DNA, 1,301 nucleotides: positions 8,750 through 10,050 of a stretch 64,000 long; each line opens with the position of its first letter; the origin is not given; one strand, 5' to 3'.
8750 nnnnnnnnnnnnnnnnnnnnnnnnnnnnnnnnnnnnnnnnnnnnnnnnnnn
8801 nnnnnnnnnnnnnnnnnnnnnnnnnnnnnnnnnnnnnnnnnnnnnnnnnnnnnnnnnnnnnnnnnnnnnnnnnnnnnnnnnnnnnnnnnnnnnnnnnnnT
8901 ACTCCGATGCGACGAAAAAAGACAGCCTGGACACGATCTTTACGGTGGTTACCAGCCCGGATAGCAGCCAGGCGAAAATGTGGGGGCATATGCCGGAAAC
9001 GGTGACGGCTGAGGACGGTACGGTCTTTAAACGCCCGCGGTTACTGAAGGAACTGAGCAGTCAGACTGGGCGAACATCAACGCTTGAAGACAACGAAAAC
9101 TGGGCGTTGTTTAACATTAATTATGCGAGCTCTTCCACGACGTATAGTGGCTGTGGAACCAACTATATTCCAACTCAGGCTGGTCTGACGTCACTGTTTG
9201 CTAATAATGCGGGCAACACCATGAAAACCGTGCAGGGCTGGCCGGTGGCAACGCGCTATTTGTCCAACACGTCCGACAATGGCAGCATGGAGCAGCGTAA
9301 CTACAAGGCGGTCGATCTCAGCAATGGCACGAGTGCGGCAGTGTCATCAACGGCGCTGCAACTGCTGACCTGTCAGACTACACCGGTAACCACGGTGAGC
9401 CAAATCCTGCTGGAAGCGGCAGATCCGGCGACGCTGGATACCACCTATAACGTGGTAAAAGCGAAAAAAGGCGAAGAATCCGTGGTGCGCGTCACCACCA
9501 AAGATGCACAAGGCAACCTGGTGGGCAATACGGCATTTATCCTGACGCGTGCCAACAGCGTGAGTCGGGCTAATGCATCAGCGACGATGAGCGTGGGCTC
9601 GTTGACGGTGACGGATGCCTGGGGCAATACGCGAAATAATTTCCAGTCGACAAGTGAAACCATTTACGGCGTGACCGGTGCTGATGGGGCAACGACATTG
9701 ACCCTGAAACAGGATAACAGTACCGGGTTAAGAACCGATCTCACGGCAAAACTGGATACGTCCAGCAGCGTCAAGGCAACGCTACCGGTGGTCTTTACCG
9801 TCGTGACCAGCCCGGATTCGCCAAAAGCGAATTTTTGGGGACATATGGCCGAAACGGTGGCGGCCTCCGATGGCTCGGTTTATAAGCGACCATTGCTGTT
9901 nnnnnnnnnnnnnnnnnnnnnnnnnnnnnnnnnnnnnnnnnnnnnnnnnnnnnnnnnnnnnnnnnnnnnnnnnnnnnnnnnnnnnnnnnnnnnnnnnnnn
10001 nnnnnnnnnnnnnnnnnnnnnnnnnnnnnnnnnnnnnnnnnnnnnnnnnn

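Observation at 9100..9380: Conserved Cys-pair segment in each module, possibly a lectin-like disulfide domain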

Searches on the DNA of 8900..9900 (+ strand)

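Call 7: search_dna_similar(query=window:8900-9900:+, collection=ecoli_genomes, mode=near, max_rows=8)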
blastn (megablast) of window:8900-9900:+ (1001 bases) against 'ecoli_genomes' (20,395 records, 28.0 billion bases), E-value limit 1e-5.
Records with a match: 958; places in all: 958; records where one place covers at least 80% of the query: 958.
Genomes with a match: 958 of 5426; with a place that covers at least 80% of the query: 958. Places per genome that has any: lowest 1, median 1, highest 1. On chromosomes: 958 places; on plasmids: 0.
Best place of each record, by identity: >=99% 5; 95-99% 170; 90-95% 572; 60-80% 211.
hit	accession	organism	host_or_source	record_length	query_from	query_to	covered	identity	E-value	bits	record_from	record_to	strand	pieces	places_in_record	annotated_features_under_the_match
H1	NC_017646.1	Escherichia coli O7:K1 str. CE10 strain CE10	Homo sapiens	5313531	1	999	100%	99.3%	0e+0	1807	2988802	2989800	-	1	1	adhesion domain-containing protein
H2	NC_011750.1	Escherichia coli IAI39 strain IAI39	-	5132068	1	999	100%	99.3%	0e+0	1807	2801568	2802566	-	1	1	adhesion domain-containing protein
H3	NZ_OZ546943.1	Escherichia coli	Homo sapiens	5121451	1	999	100%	99.3%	0e+0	1807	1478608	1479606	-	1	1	adhesion domain-containing protein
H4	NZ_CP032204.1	Escherichia coli strain AR_0013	missing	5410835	1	993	99%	99.5%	0e+0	1807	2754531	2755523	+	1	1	adhesion domain-containing protein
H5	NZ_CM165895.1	Escherichia coli strain N32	Homo sapiens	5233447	1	993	99%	99.5%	0e+0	1807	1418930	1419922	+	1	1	adhesion domain-containing protein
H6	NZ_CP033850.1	Escherichia coli strain FDAARGOS_497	Homo sapiens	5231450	1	999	100%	98.8%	0e+0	1779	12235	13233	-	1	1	adhesion domain-containing protein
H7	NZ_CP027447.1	Escherichia coli strain 2014C-3075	Homo sapiens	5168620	1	999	100%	98.8%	0e+0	1779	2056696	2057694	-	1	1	adhesion domain-containing protein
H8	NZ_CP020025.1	Escherichia coli strain WB61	Rupornis magnirostris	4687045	1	999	100%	98.8%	0e+0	1779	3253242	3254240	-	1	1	adhesion domain-containing protein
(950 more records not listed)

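Call 9: get_annotated_region(hit=H2, flank=9000)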
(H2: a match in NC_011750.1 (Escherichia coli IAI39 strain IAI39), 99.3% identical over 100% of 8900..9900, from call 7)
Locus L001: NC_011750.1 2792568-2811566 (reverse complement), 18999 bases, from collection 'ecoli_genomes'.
description: Escherichia coli IAI39, complete sequence
organism: Escherichia coli IAI39 strain IAI39 (NCBI taxid 585057)
replicon: chromosome; assembly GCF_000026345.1
host: -; source: -; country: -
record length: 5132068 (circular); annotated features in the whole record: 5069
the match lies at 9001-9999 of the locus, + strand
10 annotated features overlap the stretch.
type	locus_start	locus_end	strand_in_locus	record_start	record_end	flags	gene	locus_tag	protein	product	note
CDS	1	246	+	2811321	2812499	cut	bamB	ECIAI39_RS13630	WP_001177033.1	outer membrane protein assembly factor BamB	-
CDS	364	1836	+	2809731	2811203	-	der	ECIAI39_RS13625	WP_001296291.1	ribosome biogenesis GTPase Der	-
CDS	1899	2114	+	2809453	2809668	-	-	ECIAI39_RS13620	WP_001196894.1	zinc ribbon domain-containing protein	-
CDS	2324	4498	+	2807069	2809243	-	sinH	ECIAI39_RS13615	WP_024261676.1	intimin-like inverse autotransporter SinH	-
CDS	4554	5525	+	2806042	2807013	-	-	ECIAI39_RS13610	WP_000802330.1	SinI family autotransporter-associated protein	-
CDS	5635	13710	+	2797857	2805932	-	-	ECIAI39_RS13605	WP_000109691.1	adhesion domain-containing protein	-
CDS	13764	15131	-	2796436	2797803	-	xseA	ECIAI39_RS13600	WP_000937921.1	exodeoxyribonuclease VII large subunit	-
CDS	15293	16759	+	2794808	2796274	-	guaB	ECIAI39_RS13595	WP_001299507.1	IMP dehydrogenase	-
CDS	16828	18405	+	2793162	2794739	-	guaA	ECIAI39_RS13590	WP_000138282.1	glutamine-hydrolyzing GMP synthase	-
CDS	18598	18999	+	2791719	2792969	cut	-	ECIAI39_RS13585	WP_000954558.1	tyrosine-type recombinase/integrase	-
